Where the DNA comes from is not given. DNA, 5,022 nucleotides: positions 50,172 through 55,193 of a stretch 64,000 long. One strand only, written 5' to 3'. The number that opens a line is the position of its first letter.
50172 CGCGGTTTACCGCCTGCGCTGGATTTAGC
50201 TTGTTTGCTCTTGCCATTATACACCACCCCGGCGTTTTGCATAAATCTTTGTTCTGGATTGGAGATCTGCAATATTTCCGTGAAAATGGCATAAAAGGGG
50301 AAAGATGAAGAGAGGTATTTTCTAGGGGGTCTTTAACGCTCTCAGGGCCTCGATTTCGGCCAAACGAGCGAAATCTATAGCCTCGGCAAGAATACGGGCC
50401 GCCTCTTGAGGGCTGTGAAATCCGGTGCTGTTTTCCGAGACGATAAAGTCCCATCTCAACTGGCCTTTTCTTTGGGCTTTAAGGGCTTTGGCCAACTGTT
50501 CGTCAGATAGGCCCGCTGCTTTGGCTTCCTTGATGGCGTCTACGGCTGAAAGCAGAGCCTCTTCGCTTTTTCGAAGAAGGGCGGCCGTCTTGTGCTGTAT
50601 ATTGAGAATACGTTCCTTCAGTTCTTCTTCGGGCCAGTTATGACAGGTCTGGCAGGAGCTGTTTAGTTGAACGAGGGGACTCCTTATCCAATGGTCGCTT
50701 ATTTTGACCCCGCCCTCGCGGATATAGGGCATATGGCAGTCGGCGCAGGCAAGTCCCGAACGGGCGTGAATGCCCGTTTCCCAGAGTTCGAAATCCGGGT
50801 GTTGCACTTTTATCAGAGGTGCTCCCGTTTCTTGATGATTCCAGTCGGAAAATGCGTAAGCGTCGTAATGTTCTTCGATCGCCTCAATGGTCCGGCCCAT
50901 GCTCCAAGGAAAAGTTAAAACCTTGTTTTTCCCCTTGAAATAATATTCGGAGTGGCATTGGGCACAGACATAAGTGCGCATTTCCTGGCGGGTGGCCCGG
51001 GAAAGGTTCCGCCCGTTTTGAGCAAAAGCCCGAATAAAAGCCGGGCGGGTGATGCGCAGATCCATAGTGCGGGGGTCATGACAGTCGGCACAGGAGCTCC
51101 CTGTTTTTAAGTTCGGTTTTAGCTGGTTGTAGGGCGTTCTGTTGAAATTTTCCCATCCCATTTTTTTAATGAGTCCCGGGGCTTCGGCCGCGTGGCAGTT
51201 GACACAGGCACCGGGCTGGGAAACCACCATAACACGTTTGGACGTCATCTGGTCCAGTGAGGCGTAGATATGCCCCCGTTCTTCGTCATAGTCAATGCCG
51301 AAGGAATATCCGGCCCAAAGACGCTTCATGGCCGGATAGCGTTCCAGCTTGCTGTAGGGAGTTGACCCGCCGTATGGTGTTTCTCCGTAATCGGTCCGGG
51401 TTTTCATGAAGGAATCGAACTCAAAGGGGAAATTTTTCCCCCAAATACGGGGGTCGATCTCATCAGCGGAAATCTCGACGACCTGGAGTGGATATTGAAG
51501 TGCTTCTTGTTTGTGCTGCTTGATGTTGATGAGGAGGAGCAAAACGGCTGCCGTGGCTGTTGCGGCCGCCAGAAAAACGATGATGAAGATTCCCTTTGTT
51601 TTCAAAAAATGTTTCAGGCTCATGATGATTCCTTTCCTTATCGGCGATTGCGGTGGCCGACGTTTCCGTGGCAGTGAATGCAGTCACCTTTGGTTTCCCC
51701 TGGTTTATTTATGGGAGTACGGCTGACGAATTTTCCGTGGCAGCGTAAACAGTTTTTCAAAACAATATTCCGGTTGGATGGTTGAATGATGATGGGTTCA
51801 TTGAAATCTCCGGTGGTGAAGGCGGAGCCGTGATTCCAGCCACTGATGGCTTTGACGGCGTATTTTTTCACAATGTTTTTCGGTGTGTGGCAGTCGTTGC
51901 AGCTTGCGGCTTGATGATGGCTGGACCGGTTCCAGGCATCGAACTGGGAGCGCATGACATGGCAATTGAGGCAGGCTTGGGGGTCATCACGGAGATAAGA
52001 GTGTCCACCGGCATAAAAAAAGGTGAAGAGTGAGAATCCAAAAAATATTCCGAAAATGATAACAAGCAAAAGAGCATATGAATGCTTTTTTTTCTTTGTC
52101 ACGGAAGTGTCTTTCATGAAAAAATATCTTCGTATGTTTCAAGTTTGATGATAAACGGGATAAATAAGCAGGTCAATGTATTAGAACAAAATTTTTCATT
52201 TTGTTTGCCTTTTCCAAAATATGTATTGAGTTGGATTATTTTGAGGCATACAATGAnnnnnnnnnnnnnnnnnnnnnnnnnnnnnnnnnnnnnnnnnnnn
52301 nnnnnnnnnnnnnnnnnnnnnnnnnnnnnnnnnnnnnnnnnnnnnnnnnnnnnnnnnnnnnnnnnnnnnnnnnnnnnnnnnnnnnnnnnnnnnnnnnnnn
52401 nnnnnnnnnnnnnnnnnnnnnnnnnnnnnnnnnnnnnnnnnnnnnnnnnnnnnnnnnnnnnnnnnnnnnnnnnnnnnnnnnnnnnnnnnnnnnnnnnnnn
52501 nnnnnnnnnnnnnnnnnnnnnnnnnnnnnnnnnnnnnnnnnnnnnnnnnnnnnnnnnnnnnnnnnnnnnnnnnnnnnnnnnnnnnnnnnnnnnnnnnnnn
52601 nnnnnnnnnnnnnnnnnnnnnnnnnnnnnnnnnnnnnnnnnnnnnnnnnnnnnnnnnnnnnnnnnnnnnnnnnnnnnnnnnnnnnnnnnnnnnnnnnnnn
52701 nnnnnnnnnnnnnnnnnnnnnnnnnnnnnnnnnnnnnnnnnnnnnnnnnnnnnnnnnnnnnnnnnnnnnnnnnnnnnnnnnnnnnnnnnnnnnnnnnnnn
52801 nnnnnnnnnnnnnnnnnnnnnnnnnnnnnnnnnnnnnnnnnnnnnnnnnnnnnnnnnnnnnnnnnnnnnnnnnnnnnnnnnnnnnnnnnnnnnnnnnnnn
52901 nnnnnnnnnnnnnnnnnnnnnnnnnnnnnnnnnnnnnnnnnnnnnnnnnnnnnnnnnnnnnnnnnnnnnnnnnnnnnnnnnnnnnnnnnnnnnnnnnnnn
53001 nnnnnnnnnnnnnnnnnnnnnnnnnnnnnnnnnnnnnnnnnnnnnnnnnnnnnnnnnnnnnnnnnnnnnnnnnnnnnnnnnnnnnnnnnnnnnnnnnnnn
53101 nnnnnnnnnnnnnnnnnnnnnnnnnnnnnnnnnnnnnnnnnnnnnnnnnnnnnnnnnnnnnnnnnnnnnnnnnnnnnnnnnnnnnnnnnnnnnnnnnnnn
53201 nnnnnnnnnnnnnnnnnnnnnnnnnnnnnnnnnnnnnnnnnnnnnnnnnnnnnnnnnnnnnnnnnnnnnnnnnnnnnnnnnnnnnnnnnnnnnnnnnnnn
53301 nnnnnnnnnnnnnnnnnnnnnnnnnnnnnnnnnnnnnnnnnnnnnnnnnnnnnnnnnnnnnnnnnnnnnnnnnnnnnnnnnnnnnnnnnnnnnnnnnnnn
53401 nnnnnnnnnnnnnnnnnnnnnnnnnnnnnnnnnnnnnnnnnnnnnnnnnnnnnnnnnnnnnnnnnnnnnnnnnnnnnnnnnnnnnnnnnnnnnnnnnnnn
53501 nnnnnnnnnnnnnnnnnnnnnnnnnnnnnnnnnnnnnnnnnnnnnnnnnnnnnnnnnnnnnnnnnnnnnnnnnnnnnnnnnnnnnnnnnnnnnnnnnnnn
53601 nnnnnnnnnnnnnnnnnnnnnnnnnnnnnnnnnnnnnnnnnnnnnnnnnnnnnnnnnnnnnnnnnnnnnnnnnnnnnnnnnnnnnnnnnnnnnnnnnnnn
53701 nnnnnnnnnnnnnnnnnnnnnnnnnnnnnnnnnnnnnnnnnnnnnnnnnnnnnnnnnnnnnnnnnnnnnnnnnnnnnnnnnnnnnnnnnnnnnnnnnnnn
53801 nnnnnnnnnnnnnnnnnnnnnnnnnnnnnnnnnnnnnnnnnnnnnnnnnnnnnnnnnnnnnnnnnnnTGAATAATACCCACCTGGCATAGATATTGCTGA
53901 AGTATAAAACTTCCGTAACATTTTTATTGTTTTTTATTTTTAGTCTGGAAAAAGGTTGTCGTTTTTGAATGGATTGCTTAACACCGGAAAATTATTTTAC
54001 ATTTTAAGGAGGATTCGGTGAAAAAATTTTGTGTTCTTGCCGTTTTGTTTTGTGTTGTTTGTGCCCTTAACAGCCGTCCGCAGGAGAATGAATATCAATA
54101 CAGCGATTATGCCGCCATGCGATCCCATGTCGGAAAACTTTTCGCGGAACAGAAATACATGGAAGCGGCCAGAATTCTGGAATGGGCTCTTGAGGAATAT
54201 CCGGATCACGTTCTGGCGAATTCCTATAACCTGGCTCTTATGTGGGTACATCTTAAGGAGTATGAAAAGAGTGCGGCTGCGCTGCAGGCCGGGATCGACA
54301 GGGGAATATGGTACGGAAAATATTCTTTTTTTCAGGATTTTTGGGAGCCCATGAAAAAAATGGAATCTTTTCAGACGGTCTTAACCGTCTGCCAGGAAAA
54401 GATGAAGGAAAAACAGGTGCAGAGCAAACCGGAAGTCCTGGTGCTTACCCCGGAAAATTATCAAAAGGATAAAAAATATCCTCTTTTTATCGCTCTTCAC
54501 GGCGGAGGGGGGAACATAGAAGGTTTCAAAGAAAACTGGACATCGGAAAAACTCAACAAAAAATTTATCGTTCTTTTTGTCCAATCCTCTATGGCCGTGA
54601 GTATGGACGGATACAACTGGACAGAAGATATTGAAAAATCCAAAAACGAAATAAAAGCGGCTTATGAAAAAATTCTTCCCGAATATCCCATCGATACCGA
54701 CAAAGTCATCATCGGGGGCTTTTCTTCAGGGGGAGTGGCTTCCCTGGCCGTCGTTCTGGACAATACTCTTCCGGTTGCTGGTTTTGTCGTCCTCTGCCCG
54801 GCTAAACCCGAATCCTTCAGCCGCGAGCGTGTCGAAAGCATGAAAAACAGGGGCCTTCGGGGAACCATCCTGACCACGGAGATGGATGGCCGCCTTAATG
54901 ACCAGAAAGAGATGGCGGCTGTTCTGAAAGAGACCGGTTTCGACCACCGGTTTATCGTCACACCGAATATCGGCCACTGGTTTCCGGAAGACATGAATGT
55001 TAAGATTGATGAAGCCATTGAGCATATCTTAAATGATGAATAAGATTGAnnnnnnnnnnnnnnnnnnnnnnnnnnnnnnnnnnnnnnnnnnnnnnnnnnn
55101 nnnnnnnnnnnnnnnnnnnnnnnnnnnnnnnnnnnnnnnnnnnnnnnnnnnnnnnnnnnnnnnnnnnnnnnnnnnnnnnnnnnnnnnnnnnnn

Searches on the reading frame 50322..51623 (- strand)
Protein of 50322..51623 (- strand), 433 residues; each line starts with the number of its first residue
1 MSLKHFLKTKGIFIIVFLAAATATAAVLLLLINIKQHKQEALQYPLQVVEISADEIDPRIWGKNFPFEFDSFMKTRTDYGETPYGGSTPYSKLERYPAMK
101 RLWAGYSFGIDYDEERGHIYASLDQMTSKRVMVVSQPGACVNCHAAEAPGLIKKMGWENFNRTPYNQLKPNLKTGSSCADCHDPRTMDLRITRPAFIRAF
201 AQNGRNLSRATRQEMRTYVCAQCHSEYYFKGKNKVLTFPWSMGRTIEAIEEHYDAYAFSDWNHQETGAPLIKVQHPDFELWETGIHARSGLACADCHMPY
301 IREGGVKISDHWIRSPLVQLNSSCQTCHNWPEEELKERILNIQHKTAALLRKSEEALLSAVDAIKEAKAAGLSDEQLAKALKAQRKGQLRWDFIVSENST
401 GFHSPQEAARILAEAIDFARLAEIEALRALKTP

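Call 95: search_protein_families(library=pfam, proteins=[window:50322-51623:-], max_evalue=0.00001)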
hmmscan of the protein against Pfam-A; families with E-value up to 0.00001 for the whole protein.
window:50322-51623:- (433 aa): 4 families
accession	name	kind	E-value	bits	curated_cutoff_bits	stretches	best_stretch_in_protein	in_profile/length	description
PF02335.20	Cytochrom_C552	-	2.3e-138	462.3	24.1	1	57-430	1-384/438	Cytochrome c552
PF14522.11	Cytochrome_C7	-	1e-10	41.7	24.8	0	285-332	7-52/67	Cytochrome c7 and related cytochrome c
PF22113.1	Mtrc-MtrF_II-IV_dom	-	7.3e-08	32.6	30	1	128-228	72-167/176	Outer membrane cytochrome MtrC/MtrF-like, domains II/IV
PF09699.15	Paired_CXXCH_1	-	9.3e-06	25.7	20.6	0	173-185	5-16/41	Doubled CXXCH motif (Paired_CXXCH_1)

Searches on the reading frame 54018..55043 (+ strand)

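Call 95: search_protein_families(library=pfam, proteins=[window:54018-55043:+], max_evalue=0.00001)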
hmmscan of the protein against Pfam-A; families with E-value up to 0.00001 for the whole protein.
window:54018-55043:+ (341 aa): 1 family
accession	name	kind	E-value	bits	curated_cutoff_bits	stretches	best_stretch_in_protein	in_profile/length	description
PF02230.22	Abhydrolase_2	-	2.2e-06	28.1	23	0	150-260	10-137/217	Phospholipase/Carboxylesterase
